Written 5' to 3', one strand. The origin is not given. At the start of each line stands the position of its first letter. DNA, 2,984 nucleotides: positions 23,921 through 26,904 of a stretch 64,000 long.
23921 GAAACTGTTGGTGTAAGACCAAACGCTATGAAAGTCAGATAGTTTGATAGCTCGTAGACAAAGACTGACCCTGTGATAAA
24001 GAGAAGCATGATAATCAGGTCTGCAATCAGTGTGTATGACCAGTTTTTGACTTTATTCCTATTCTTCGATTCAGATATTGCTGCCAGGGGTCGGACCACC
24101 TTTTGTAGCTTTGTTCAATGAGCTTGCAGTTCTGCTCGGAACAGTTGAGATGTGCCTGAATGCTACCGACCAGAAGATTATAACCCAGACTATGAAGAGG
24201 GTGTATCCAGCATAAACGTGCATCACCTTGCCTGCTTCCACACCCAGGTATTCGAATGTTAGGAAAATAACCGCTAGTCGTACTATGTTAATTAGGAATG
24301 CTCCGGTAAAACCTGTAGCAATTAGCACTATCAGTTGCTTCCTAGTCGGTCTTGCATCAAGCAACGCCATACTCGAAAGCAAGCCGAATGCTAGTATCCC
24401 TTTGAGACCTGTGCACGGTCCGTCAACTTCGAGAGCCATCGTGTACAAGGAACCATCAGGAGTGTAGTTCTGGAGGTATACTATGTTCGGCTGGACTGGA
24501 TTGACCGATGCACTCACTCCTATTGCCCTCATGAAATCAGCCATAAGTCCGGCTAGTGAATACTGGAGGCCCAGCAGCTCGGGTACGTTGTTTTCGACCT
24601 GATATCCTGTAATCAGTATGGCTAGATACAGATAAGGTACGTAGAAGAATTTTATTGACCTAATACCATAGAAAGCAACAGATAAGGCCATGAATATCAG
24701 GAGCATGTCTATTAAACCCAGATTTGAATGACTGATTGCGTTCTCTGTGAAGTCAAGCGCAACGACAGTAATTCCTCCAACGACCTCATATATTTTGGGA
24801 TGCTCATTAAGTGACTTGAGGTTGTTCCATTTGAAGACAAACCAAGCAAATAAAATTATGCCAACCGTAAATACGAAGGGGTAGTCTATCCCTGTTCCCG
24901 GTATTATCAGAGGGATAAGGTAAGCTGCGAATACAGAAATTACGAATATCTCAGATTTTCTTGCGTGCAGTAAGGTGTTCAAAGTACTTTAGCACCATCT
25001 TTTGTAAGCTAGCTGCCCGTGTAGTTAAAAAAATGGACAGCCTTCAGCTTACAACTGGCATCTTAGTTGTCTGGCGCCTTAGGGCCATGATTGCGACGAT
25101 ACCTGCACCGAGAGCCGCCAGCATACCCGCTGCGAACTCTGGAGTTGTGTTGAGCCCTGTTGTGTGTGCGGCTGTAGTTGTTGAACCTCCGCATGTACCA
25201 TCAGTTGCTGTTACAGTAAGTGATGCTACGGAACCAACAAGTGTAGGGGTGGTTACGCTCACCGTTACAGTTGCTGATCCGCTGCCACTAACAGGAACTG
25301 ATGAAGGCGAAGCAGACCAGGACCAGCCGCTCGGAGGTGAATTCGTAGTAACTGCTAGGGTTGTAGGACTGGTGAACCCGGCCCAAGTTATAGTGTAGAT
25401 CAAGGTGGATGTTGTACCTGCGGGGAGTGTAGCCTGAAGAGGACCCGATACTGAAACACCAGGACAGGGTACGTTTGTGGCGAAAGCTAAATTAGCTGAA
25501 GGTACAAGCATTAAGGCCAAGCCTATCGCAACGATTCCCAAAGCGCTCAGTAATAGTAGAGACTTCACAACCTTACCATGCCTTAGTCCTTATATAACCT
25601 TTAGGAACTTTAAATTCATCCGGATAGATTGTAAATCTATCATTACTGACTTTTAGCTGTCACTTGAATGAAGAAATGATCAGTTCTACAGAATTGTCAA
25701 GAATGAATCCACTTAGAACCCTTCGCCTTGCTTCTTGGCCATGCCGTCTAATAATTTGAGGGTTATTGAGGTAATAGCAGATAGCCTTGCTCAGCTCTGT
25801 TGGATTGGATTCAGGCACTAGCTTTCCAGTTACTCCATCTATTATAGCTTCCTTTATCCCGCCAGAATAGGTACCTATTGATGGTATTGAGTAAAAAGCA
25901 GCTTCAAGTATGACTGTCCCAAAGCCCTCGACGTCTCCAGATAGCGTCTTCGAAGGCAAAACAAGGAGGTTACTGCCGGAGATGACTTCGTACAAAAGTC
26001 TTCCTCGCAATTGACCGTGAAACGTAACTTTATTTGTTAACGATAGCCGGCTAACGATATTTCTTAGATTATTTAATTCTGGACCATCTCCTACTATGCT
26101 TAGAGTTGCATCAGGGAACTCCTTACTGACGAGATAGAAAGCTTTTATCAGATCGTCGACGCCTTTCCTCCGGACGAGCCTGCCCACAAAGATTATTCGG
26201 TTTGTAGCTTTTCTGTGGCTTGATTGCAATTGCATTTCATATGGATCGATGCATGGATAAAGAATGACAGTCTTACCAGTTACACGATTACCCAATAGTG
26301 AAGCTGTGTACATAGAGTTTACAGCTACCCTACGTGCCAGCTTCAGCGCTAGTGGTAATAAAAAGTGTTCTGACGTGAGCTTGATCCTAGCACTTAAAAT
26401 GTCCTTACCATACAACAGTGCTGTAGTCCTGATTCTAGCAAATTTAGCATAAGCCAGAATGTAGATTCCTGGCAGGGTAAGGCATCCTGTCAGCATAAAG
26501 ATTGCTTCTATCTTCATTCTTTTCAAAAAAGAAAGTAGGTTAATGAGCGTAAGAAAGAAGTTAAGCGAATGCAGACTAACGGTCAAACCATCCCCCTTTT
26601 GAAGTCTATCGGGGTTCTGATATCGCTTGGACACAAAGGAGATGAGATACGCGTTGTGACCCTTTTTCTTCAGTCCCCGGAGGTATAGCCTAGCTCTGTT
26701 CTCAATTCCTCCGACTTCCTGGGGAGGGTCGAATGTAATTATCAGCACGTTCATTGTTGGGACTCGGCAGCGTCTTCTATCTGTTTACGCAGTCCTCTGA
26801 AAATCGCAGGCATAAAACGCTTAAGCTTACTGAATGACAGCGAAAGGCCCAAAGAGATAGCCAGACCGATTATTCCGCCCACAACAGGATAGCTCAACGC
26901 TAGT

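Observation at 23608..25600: Archaeosortase plus a single adjacent PEF-CTERM substrate, embedded in a polysaccharide-export locus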

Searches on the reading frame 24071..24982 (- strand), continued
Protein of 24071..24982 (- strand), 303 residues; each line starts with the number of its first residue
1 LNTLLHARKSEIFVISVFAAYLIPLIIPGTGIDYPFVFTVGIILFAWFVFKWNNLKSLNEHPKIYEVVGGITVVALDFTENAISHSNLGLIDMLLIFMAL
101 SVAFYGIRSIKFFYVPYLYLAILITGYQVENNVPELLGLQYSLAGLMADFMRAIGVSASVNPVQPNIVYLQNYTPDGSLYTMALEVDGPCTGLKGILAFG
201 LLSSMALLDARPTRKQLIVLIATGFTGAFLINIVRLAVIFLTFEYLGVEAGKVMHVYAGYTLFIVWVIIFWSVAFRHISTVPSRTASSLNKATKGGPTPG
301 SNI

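Call 82: find_encoding_contigs(protein=P0066, flank=10000, max_places=1)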
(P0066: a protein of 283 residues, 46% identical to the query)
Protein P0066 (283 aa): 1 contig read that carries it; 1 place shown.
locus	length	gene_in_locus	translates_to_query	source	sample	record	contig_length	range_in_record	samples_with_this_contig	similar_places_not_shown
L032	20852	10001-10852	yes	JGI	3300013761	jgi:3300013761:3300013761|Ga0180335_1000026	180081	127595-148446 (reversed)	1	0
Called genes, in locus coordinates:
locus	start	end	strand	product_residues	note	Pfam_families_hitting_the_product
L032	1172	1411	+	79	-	-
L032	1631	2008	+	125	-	PF00534:Glycos_transf_1 (weak)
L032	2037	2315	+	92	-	-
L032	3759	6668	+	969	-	PF13620:CarboxypepD_reg (weak)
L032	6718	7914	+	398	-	PF13439:Glyco_transf_4, PF13477:Glyco_trans_4_2, PF13579:Glyco_trans_4_4, PF20706:GT4-conflict, PF00534:Glycos_transf_1, PF13692:Glyco_trans_1_4, PF13524:Glyco_trans_1_2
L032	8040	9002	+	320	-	PF01073:3Beta_HSD, PF01370:Epimerase, PF02719:Polysacc_synt_2, PF04321:RmlD_sub_bind, PF05368:NmrA (weak), PF16363:GDP_Man_Dehyd, PF13460:NAD_binding_10, PF07993:NAD_binding_4 (weak)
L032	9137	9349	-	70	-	-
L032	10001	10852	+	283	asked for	PF09721:Exosortase_EpsH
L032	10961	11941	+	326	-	PF01073:3Beta_HSD, PF01370:Epimerase, PF02719:Polysacc_synt_2, PF04321:RmlD_sub_bind, PF05368:NmrA, PF13460:NAD_binding_10, PF16363:GDP_Man_Dehyd, PF07993:NAD_binding_4, +2 more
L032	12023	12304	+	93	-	-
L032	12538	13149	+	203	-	-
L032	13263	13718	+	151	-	-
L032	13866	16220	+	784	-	PF01326:PPDK_N, PF00391:PEP-utilizers, PF02896:PEP-utilizers_C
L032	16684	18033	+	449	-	PF03721:UDPG_MGDP_dh_N, PF00984:UDPG_MGDP_dh, PF03720:UDPG_MGDP_dh_C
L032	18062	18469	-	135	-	-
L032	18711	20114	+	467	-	PF02826:2-Hacid_dh_C (faint), PF01210:NAD_Gly3P_dh_N (faint), PF03446:NAD_binding_2 (faint), PF03721:UDPG_MGDP_dh_N, PF00984:UDPG_MGDP_dh, PF03720:UDPG_MGDP_dh_C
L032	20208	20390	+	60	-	-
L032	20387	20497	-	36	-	-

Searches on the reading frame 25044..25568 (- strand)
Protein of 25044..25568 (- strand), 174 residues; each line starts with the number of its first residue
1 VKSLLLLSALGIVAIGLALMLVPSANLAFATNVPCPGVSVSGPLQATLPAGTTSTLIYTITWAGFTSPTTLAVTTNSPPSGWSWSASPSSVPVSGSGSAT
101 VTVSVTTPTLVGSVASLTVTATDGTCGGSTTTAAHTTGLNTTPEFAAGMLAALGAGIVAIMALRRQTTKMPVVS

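Call 3: search_protein_families(library=ncbifam, proteins=[window:25044-25568:-], max_evalue=1)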
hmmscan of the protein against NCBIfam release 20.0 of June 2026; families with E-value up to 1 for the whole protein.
window:25044-25568:- (174 aa): 2 families
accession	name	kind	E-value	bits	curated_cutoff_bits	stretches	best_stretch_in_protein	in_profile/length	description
NF041740.1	choice_anch_T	equivalog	0.0011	18.2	70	1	55-133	50-130/259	choice-of-anchor T family protein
TIGR04296.1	PEFG-CTERM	domain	0.014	15.1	25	1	143-166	3-26/30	PEFG-CTERM sorting domain-containing protein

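Call 4: search_protein_families(library=pfam, proteins=[window:25044-25568:-], max_evalue=1)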
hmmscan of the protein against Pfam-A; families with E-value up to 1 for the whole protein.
window:25044-25568:- (174 aa): 4 families
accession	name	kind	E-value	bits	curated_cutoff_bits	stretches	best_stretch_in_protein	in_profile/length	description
PF23619.1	Ig_VWA7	-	0.026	15.2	27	1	51-125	15-88/104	VWA7 Ig-like domain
PF07452.17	CHRD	-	0.084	14.2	24.1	0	88-139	12-54/117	CHRD domain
PF19408.5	PKD_6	-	0.28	12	25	1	72-132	24-78/82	PKD-like domain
PF14248.12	DUF4345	-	0.37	11.2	26.5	0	2-41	3-42/119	Domain of unknown function (DUF4345)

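Call 32: find_homologous_proteins(query=window:25044-25568:-, max_evalue=0.01)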
Query window:25044-25568:- (174 aa): 7 proteins with E <= 0.01 among 1626 candidates.
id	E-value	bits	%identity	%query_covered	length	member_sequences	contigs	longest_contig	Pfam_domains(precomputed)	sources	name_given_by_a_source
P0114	6.9e-96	336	100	100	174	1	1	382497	-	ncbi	ncbi:MAG: hypothetical protein QXV32_03600 [Conexivisphaerales archaeon]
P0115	1.1e-75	271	79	100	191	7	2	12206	-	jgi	-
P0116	1.4e-72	261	78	100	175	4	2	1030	-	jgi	jgi:hypothetical protein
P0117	1.9e-71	257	76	100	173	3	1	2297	-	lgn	-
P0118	4.5e-66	240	73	100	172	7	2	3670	-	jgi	-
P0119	2.9e-62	227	66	100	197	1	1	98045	-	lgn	-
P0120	4.5e-39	152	52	97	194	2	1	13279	-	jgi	jgi:hypothetical protein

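Call 41: predict_structure(alignment_id=A3)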
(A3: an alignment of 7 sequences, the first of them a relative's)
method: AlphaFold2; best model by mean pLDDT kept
length: 174 residues; sequences in the alignment: 7
mean_pLDDT: 74.0   pTM: 0.57
mean pLDDT of the five models: 74.0, 68.0, 67.6, 65.0, 64.3
residues with pLDDT >= 90: 55; 70-90: 46; 50-70: 51; < 50: 22
segments of 3 or more residues with pLDDT < 50: 22-34, 169-174
pLDDT, mean of each block of 10 residues (from residue 1): 53 58 41 63 89 93 81 92 93 89 92 89 71 89 62 62 54 41
secondary structure, 60 per line:
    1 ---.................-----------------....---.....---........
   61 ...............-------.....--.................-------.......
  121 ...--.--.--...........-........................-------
elements in order: H4-20 E38-41 E45-49 E53-75 E83-87 E90-106 E114-123 E132-142 H144-167

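Call 43: fold_search(model_id=the predicted structure, library=pdb)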
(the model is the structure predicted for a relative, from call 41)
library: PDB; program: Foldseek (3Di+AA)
matches with E <= 10: 1803; with E <= 0.001: 55
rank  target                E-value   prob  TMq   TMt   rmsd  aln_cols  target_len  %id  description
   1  6fvi                  9.5e-05  1.00  0.46  0.54   4.3       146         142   12  ASH / PapD-like domain of human CEP192 (PapD-like domain 7) (released 2019-03-20)
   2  7eox_A                1.2e-04  1.00  0.42  0.13   2.7        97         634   23  Protease structure from Euphorbia resinifera (released 2022-01-12)
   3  7som_J                1.5e-04  1.00  0.44  0.14  16.8       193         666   17  Ciliary C2 central pair apparatus isolated from Chlamydomonas reinhardtii (released 2022-04-13)
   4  4yn3_A                1.8e-04  1.00  0.42  0.13   3.1        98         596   17  Crystal structure of Cucumisin complex with pro-peptide (released 2016-03-09)
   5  3vta_A                2.0e-04  1.00  0.42  0.13   3.0        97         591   18  Crystal Structure of cucumisin, a subtilisin-like endoprotease from Cucumis melo L (released 2012-08-08)
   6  1eut                  2.2e-04  1.00  0.44  0.14   3.4       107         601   20  SIALIDASE, LARGE 68KD FORM, COMPLEXED WITH GALACTOSE (released 1997-01-11)
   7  9fxb_C                2.8e-04  1.00  0.38  0.35   4.2       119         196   14  Cryo-EM structure of the type 1 pilus assembly platform as part of the FimI-bound chaperone-usher pilus complex (FimDH (released 2025-06-04)
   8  2qki_E                2.9e-04  1.00  0.47  0.44   4.1       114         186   10  Human C3c in complex with the inhibitor compstatin (released 2007-08-14)
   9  3hrz_B                2.9e-04  1.00  0.47  0.36   4.0       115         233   10  Cobra Venom Factor (CVF) in complex with human factor B (released 2009-07-07)
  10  3frp_G                2.9e-04  1.00  0.46  0.38   3.8       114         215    9  Crystal Structure of Cobra Venom Factor, a Co-factor for C3- and C5 convertase CVFBb (released 2009-04-28)
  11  3vta_B                3.2e-04  1.00  0.43  0.14   3.1       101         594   16  Crystal Structure of cucumisin, a subtilisin-like endoprotease from Cucumis melo L (released 2012-08-08)
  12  3sqb_A                3.2e-04  1.00  0.41  0.38   4.2       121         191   15  Structure of the major type 1 pilus subunit FimA bound to the FimC chaperone (released 2012-05-30)
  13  3sqb_C                3.4e-04  1.00  0.41  0.37   4.1       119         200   14  Structure of the major type 1 pilus subunit FimA bound to the FimC chaperone (released 2012-05-30)
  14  9ijj_4G               3.6e-04  1.00  0.40  0.02   4.1       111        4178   16  In situ structure of the central apparatus in mouse sperm axoneme. (released 2025-06-04)
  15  3jwn_C                3.8e-04  1.00  0.42  0.38   4.0       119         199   15  Complex of FimC, FimF, FimG and FimH (released 2010-06-16)
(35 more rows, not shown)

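Call 58: find_encoding_contigs(protein=P0120, flank=10000, max_places=2)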
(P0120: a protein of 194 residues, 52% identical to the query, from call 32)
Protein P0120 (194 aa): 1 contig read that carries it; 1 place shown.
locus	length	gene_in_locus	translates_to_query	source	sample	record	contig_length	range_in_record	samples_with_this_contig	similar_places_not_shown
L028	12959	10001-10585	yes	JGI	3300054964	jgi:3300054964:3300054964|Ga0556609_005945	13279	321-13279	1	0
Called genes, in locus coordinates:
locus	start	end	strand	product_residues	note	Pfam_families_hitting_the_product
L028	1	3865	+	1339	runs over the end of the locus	PF18998:Flg_new_2 (faint)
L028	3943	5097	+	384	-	PF13439:Glyco_transf_4 (weak), PF20706:GT4-conflict, PF00534:Glycos_transf_1, PF13692:Glyco_trans_1_4, PF13524:Glyco_trans_1_2 (weak)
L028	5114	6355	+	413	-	PF13692:Glyco_trans_1_4, PF00534:Glycos_transf_1 (weak)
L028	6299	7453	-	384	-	PF01070:FMN_dh, PF01645:Glu_synthase (weak), PF00478:IMPDH (weak)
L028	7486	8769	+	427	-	PF27840:ScmC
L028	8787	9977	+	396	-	PF13439:Glyco_transf_4 (weak), PF00534:Glycos_transf_1, PF13692:Glyco_trans_1_4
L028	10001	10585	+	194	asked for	-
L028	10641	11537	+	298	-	PF09721:Exosortase_EpsH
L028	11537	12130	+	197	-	-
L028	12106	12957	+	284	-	?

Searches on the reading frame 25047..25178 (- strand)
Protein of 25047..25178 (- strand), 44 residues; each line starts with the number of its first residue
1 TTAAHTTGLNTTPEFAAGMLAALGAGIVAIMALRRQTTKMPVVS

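Call 57: find_homologous_proteins(query=A7, max_evalue=10)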
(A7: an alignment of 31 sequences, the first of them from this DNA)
Query A7 (31 sequences) (44 aa, profile of the alignment): 1 proteins with E <= 10 among 5257 candidates.
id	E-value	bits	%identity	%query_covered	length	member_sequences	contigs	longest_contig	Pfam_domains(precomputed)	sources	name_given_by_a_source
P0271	5.0e-5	40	28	57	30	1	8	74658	-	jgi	jgi:hypothetical protein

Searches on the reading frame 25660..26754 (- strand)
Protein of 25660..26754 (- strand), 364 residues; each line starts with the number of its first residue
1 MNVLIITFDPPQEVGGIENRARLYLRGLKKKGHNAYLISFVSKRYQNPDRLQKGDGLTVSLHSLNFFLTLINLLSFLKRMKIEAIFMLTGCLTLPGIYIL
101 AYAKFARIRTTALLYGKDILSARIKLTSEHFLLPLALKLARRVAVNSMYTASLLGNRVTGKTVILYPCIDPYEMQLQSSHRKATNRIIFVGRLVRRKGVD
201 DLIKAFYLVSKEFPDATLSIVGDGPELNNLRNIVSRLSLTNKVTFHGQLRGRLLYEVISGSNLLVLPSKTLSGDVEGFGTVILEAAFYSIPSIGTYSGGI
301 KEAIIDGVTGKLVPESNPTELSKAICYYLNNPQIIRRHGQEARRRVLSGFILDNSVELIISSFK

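Call 9: search_protein_families(library=pfam, proteins=[window:25660-26754:-], max_evalue=0.001)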
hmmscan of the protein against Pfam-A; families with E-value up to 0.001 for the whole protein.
window:25660-26754:- (364 aa): 4 families
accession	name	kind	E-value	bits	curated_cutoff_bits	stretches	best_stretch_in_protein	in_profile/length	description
PF00534.26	Glycos_transf_1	-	7.4e-36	123.7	26.4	1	179-344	10-171/172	Glycosyl transferases group 1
PF13692.12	Glyco_trans_1_4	-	1.5e-30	106.7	27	1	185-331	2-142/142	Glycosyl transferases group 1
PF20706.3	GT4-conflict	-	4.7e-05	23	26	1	161-311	173-327/385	Family 4 Glycosyltransferase in conflict systems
PF13439.12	Glyco_transf_4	-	0.00018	22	28.5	1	14-171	1-168/170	Glycosyltransferase Family 4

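Call 28: search_protein_families(library=ncbifam, proteins=[window:25660-26754:-], max_evalue=0.01)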
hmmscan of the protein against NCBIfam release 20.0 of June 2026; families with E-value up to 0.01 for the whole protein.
window:25660-26754:- (364 aa): 37 families (the best 25 are shown)
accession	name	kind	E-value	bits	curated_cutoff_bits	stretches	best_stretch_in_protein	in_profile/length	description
TIGR03088.1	stp2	hypoth_equivalog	2.4e-27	95.9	409.05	1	178-357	188-364/374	TIGR03088 family PEP-CTERM/XrtA system glycosyltransferase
NF041876.1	EPS_EpsE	equivalog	1.7e-26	93.4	400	1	178-357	208-387/389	exopolysaccharide biosynthesis GT4 family glycosyltransferase EpsE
TIGR03999.1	thiol_BshA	equivalog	1.6e-23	83.3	273.7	1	181-356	196-363/375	N-acetyl-alpha-D-glucosaminyl L-malate synthase BshA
TIGR04157.1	glyco_rSAM_CFB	subfamily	1.2e-21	77.2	400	1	185-352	228-395/406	TIGR04157 family glycosyltransferase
NF047684.1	TeichurnBiosyTuaC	equivalog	1.3e-17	63.8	550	1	185-357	220-380/391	teichuronic acid biosynthesis protein TuaC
NF047880.1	glyco_SdgA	exception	6.2e-17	61.3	800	1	179-339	310-464/488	serine-aspartate repeat adhesin O-glycosyltransferase SdgA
TIGR02149.1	glgA_Coryne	subfamily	7.6e-17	61.5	302.4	1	185-351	205-375/391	glycogen synthase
NF007396.0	PRK09922.1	equivalog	7.5e-14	51.4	385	1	162-331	160-326/361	lipopolysaccharide 1,6-galactosyltransferase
NF050056.1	ProtGlycPglH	equivalog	1.3e-13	50.7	600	1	142-346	140-334/354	GalNAc-alpha-(1->4)-GalNAc-alpha-(1->3)-diNAcBac-PP-undecaprenol alpha-1,4-N-acetyl-D-galactosaminyltransferase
NF038298.1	EPS_HpsO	equivalog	1.4e-13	50.5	575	1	186-350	203-371/388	hormogonium polysaccharide biosynthesis glycosyltransferase HpsO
TIGR03449.1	mycothiol_MshA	equivalog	1.5e-13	50.4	462.5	1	184-361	220-398/406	D-inositol-3-phosphate glycosyltransferase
TIGR04063.1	stp3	hypoth_equivalog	1.6e-12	47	442.05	1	185-346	214-375/397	TIGR04063 family PEP-CTERM/XrtA system glycosyltransferase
NF041879.1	EPS_EpsH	equivalog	4e-12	45.6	800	1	156-359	206-409/431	exopolysaccharide biosynthesis glycosyltransferase EpsH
TIGR04005.1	wcaL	equivalog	4.2e-12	45.6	537.6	1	186-328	224-367/406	colanic acid biosynthesis glycosyltransferase WcaL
NF041139.1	TreT_Thcocales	equivalog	4.6e-12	45.4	775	1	187-360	232-406/412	trehalose synthase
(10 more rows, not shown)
